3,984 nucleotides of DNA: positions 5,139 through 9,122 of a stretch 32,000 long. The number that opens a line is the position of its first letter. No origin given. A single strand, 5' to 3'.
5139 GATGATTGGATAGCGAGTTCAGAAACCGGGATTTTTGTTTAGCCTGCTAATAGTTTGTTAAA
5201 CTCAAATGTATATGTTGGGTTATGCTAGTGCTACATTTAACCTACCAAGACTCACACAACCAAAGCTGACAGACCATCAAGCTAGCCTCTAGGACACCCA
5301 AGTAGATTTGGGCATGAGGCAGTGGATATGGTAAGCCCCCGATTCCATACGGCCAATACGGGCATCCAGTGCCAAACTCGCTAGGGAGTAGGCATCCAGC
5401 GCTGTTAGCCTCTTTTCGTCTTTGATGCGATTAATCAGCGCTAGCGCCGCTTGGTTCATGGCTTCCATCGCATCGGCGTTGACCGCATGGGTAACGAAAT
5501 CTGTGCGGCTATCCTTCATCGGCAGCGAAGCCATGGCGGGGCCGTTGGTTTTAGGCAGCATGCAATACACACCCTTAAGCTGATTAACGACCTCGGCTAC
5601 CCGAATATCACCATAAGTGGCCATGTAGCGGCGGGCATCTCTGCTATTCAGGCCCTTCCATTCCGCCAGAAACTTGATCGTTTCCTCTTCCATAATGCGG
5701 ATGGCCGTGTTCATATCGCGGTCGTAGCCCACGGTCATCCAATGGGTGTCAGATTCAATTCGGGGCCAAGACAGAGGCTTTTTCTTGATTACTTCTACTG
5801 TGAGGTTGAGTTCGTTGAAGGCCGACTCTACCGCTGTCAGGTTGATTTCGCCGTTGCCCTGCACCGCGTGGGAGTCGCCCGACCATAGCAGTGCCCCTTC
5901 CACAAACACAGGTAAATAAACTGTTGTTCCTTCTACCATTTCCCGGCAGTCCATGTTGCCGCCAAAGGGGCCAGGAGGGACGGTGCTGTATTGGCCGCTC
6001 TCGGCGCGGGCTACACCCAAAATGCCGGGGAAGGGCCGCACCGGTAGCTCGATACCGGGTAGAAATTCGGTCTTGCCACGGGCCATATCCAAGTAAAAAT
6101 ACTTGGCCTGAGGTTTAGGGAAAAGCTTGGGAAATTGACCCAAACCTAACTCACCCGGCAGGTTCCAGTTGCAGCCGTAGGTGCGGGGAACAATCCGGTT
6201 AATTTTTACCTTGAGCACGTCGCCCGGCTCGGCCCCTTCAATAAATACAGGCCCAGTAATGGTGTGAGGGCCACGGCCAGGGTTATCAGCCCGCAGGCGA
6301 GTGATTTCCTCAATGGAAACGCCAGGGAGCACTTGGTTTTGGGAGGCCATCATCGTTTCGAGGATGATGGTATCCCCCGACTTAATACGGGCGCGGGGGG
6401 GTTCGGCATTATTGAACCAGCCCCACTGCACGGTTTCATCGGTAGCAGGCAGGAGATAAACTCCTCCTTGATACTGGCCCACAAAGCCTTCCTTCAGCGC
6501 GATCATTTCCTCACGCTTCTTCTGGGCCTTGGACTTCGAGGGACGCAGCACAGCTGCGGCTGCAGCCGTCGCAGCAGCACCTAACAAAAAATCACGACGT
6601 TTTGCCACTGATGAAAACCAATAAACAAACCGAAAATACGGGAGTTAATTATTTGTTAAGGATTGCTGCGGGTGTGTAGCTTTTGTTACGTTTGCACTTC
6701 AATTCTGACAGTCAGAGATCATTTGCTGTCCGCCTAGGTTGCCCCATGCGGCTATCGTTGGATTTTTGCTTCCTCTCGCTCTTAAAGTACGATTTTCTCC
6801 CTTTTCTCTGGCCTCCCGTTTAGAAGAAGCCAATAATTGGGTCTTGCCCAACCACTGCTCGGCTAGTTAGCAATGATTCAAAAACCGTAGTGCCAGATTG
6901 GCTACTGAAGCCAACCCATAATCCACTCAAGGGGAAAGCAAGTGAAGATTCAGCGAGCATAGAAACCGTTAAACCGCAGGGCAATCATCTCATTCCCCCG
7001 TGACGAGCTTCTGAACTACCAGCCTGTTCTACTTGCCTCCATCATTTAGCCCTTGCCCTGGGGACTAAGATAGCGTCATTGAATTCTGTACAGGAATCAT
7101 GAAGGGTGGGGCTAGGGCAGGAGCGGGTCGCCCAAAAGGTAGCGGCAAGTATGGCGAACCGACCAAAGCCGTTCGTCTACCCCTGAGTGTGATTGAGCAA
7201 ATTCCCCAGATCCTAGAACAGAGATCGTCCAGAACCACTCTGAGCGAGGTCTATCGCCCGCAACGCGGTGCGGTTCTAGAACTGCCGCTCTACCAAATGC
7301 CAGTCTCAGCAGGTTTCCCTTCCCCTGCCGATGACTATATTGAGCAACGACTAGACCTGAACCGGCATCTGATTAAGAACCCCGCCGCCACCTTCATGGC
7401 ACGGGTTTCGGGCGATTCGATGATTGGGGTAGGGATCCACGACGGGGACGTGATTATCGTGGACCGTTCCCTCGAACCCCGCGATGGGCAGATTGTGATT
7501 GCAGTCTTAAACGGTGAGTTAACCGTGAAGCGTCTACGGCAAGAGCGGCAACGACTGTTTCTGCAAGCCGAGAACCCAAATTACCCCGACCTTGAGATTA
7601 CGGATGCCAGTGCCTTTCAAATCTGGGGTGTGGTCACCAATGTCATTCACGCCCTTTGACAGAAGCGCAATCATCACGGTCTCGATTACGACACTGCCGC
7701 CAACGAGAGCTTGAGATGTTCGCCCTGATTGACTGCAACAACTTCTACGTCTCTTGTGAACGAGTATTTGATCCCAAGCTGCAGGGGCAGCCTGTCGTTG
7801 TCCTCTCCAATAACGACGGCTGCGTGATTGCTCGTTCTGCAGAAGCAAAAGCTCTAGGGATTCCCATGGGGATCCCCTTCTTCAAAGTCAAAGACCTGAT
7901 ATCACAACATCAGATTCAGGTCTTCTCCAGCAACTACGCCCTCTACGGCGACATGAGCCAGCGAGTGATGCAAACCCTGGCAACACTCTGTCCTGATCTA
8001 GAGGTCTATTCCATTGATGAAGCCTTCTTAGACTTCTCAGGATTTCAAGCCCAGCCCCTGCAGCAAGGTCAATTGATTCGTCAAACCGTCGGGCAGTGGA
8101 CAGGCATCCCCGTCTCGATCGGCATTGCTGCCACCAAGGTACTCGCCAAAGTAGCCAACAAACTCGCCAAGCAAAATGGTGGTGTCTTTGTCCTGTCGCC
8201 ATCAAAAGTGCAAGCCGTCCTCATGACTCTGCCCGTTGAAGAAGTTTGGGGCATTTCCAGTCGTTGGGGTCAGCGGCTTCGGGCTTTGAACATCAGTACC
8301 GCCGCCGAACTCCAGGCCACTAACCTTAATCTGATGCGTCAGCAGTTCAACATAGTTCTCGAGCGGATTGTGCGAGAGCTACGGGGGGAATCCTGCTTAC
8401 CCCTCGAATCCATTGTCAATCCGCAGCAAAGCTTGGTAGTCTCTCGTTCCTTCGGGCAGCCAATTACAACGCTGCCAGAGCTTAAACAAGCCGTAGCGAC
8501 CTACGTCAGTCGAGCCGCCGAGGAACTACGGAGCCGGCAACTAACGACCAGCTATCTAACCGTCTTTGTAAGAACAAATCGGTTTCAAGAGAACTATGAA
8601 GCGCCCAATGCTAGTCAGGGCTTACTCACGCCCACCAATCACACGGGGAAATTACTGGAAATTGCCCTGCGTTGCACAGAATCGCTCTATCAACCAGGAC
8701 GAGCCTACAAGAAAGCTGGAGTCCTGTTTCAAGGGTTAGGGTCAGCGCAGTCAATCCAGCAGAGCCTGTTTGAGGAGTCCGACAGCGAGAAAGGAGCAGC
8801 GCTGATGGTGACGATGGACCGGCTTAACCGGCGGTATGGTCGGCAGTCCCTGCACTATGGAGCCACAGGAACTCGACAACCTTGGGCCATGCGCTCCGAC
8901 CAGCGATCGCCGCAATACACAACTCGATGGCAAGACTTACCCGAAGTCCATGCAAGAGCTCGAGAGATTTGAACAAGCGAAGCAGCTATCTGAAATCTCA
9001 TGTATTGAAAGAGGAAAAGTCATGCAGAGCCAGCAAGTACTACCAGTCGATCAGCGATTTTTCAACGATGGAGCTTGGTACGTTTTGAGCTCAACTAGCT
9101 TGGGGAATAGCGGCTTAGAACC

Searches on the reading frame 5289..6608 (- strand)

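Call 35: search_protein_families(library=pfam, proteins=[window:5289-6608:-], max_evalue=0.001)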
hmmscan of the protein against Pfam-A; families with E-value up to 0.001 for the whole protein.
window:5289-6608:- (439 aa): 1 family
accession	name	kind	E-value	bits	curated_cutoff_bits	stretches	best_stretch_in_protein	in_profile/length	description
PF03069.20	FmdA_AmdA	-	4.4e-34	118.4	27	2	207-277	201-271/373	Acetamidase/Formamidase family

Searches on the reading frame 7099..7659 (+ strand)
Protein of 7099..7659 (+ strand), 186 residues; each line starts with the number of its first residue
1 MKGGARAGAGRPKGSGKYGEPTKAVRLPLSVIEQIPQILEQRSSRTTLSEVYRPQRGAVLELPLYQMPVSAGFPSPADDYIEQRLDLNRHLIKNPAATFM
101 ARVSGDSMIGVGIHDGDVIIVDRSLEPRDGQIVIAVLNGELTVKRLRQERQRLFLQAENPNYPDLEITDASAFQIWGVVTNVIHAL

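Call 35: search_protein_families(library=pfam, proteins=[window:7099-7659:+], max_evalue=0.001)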
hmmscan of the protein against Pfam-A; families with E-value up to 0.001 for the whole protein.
window:7099-7659:+ (186 aa): 1 family
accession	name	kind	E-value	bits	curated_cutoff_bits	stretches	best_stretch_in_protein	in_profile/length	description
PF00717.28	Peptidase_S24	-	9e-34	116.1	23.3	1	63-179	1-115/116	Peptidase S24-like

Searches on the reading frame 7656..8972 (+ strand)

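Call 35: search_protein_families(library=pfam, proteins=[window:7656-8972:+], max_evalue=0.001)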
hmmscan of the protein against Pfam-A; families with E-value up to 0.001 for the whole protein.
window:7656-8972:+ (438 aa): 4 families
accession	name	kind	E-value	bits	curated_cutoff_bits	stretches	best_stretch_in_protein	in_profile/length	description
PF00817.25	IMS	-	1.7e-38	132.2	23.2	1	25-168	1-147/148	impB/mucB/samB family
PF13438.11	DUF4113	-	7.5e-23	80.8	24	1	382-431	2-51/51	Domain of unknown function (DUF4113)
PF11799.13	IMS_C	-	6.2e-22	78.5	20.7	1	258-371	2-109/109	impB/mucB/samB family C-terminal domain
PF11798.14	IMS_HHH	-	0.00018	22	24.4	1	182-213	1-32/32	IMS family HHH motif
